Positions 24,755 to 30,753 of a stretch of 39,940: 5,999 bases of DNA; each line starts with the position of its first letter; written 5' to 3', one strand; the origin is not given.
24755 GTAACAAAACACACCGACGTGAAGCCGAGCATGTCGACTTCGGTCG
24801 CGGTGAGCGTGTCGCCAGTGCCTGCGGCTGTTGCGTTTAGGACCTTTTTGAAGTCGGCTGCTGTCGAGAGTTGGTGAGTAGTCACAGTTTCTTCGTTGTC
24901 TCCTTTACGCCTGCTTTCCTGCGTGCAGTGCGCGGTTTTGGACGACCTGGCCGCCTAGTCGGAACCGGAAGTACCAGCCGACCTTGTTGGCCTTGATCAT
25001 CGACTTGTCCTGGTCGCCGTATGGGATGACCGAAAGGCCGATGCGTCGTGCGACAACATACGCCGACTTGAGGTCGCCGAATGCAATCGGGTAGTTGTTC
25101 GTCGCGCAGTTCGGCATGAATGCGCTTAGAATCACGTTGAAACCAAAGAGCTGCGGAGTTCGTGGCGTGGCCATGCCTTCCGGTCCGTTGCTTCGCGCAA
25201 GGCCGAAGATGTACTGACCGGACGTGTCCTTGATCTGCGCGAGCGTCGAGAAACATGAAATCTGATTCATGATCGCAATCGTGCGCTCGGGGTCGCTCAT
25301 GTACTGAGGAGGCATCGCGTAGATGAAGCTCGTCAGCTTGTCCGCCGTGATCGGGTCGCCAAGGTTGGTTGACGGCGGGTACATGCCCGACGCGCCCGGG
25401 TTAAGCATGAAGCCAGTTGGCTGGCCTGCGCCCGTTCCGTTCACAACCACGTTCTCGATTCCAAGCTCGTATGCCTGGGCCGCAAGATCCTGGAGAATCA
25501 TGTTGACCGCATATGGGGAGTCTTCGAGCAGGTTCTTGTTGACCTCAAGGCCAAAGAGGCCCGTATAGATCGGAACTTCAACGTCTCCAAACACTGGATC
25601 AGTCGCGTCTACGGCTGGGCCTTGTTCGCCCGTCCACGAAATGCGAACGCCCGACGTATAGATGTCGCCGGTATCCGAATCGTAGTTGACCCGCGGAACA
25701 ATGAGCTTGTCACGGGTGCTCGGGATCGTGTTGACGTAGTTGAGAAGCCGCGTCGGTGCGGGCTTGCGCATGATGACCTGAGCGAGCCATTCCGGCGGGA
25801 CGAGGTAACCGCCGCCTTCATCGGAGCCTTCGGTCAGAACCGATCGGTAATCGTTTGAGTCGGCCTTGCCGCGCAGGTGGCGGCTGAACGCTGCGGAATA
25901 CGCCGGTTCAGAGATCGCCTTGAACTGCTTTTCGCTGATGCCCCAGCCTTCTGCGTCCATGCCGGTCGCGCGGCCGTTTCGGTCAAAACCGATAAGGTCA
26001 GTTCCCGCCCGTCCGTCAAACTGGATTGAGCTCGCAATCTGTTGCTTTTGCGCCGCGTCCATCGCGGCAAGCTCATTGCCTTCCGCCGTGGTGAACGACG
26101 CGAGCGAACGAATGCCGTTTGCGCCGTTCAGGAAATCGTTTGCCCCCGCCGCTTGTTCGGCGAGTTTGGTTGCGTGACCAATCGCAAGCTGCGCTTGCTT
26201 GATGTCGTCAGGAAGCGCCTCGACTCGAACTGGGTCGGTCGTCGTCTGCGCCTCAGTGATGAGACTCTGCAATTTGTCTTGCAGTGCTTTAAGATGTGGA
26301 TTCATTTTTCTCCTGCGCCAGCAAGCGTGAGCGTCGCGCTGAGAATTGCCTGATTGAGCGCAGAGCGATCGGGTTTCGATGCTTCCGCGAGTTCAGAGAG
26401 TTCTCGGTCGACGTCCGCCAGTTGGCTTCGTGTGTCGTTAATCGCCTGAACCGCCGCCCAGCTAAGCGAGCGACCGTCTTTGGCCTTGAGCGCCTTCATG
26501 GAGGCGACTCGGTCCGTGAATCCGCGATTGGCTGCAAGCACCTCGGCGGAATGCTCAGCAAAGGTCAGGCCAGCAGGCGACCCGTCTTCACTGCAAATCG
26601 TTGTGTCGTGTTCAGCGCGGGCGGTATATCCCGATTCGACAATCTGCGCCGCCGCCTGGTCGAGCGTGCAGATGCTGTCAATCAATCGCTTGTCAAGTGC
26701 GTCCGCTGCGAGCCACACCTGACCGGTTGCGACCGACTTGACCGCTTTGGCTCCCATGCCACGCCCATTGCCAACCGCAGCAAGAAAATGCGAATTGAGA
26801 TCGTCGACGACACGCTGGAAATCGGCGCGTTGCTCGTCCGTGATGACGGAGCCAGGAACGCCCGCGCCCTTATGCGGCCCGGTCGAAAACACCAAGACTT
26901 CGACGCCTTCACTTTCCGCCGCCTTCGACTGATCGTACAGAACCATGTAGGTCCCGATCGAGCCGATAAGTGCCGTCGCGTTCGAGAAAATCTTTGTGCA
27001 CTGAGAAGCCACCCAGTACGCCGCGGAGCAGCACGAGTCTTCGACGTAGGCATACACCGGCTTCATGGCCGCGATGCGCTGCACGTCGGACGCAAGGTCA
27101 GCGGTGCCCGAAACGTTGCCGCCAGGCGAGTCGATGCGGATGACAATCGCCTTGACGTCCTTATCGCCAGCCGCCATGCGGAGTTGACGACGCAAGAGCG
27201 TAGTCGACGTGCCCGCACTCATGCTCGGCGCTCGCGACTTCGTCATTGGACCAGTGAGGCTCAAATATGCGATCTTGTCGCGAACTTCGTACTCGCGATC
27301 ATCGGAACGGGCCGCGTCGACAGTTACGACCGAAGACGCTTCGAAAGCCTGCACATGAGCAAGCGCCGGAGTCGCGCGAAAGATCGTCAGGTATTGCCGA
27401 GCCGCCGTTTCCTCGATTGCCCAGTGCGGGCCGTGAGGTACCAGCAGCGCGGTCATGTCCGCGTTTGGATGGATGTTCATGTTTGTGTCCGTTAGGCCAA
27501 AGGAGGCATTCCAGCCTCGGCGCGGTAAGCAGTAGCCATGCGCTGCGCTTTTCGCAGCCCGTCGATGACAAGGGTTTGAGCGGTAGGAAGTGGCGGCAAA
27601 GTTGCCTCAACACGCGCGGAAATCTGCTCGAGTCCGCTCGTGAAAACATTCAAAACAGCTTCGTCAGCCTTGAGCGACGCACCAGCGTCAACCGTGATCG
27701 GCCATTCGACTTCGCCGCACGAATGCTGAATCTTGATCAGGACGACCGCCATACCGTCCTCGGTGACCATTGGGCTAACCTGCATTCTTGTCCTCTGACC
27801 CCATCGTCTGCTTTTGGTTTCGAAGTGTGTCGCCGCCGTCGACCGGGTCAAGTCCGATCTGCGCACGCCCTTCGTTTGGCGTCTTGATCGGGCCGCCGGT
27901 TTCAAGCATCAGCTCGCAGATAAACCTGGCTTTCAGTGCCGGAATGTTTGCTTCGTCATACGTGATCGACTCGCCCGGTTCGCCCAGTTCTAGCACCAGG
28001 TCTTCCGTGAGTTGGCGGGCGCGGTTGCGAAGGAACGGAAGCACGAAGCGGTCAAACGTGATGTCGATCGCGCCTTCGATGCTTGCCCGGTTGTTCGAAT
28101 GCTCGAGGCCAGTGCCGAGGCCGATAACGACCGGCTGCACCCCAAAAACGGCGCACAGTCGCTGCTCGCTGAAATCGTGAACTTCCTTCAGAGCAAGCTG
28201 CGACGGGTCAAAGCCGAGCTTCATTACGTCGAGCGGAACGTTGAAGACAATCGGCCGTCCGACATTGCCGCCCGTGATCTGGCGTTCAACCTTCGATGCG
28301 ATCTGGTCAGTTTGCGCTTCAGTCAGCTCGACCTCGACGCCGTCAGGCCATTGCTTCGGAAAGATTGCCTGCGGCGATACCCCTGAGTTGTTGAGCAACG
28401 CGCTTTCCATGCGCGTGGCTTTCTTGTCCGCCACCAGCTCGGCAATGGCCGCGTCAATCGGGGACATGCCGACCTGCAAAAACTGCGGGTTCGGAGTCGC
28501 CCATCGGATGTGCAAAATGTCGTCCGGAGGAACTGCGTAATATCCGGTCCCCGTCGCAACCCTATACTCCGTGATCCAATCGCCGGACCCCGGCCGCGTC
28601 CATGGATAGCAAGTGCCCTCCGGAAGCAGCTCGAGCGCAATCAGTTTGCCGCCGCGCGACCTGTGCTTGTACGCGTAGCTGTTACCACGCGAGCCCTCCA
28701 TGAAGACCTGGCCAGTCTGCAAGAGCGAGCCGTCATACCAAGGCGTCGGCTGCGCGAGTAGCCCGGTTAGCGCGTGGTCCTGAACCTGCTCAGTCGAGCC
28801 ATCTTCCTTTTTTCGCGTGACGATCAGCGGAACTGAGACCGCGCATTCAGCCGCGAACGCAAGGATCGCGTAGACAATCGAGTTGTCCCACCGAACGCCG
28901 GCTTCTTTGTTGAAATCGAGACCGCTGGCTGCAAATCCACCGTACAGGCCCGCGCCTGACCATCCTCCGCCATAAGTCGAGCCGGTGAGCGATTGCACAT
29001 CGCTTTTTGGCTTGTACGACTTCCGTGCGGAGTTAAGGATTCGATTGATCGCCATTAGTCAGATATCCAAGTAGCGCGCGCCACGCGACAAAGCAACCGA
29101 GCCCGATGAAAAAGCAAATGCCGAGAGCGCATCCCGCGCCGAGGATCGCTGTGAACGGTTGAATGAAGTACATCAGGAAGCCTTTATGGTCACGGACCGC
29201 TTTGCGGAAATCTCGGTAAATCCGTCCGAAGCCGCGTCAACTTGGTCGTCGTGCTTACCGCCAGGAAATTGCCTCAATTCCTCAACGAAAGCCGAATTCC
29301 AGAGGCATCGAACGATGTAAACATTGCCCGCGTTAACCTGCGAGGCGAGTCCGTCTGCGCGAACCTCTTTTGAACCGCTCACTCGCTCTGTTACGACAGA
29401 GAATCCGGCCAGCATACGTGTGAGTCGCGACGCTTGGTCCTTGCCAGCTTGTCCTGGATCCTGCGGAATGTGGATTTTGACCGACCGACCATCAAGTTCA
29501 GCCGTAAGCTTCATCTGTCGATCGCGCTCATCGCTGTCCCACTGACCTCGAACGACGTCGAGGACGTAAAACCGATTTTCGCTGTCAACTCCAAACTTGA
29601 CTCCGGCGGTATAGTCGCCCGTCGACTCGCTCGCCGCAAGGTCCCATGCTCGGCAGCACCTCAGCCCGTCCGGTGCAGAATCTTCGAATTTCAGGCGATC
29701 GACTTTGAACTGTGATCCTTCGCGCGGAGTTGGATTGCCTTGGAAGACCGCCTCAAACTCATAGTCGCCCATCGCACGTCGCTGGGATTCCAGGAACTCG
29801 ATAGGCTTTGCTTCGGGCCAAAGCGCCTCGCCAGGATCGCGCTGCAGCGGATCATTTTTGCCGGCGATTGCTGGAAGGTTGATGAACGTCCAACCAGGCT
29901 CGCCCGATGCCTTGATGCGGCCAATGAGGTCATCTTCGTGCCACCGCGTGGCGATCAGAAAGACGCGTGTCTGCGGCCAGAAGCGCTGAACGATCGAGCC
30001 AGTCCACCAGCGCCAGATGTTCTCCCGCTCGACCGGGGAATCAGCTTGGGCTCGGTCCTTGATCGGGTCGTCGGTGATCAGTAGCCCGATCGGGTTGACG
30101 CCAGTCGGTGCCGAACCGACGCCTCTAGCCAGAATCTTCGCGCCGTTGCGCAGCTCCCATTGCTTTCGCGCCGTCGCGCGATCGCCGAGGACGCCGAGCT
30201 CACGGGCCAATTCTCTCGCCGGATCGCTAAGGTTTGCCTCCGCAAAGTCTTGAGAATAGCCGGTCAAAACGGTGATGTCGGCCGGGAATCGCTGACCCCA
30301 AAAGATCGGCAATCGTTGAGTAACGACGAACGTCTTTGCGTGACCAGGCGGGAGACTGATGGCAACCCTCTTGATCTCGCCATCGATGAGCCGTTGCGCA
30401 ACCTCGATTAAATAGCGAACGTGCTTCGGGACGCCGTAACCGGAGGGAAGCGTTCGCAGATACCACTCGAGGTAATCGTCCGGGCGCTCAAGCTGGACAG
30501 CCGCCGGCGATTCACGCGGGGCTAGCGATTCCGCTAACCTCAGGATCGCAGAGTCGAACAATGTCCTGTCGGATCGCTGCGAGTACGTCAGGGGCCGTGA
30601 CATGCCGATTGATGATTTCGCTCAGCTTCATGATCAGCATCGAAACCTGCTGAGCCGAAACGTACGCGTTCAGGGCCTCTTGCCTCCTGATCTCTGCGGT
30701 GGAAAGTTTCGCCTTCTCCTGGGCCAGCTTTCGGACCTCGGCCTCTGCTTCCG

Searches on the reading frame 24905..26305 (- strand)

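Call 10: search_protein_families(library=phrogs, proteins=[window:24905-26305:-], max_evalue=0.001)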
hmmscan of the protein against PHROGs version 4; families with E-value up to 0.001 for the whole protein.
window:24905-26305:- (466 aa): 4 families
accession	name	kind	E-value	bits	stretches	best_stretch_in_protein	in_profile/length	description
phrog_10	-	head and packaging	3.3e-36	126.5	1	5-458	265-628/752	major head protein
phrog_15928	-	head and packaging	1.1e-10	42.8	1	316-461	46-175/185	major head protein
phrog_2263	-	head and packaging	7.5e-09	36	1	68-419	179-501/551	major head protein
phrog_617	-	head and packaging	1.8e-07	31.4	1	217-426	392-581/626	major head protein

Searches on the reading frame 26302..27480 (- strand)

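Call 10: search_protein_families(library=phrogs, proteins=[window:26302-27480:-], max_evalue=0.001)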
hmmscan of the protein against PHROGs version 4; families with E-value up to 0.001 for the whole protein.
window:26302-27480:- (392 aa): 5 families
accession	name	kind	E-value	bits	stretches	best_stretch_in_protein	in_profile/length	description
phrog_53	-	head and packaging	2.8e-66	225.9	1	20-380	20-393/583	head maturation protease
phrog_33023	-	unknown function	4.8e-25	89.3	1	100-316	102-319/507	-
phrog_4759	-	unknown function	4.4e-17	63.5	1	58-189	70-203/209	-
phrog_24209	-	unknown function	0.00016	22.5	1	100-136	11-47/49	-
phrog_1827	-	other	0.0002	21.8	1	102-164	47-105/202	ATP-dependent protease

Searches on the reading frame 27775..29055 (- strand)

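Call 10: search_protein_families(library=phrogs, proteins=[window:27775-29055:-], max_evalue=0.001)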
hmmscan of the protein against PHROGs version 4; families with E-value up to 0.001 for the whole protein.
window:27775-29055:- (426 aa): 5 families
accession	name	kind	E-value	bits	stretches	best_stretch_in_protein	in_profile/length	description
phrog_2662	-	head and packaging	5e-41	142.1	1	56-411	64-414/717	portal protein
phrog_12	-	head and packaging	1.9e-37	130.6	1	57-421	92-439/646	portal protein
phrog_5929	-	head and packaging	4.2e-07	30.5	1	244-322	27-105/228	portal protein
phrog_21454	-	unknown function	0.00012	22.4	1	243-417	7-175/320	-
phrog_2271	-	head and packaging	0.00037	19.3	1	165-419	161-400/859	portal protein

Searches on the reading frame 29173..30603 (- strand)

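Call 10: search_protein_families(library=phrogs, proteins=[window:29173-30603:-], max_evalue=0.001)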
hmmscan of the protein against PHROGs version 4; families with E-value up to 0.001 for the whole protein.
window:29173-30603:- (476 aa): 7 families
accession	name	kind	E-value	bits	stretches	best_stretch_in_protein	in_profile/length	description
phrog_38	-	head and packaging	1.1e-88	299.7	1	33-470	264-708/760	terminase large subunit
phrog_979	-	head and packaging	5e-49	168.5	1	293-470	410-604/642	terminase large subunit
phrog_12171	-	head and packaging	7.9e-36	123.5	1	371-467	1-97/110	terminase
phrog_5573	-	head and packaging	7.4e-30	105.2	1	238-466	12-235/250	terminase large subunit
phrog_4758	-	head and packaging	4e-28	99.4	1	58-249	38-239/243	terminase large subunit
phrog_9453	-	head and packaging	6.6e-19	69.4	1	294-471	8-216/233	terminase large subunit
phrog_30251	-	head and packaging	2.9e-09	36.7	1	146-353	137-341/799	terminase large subunit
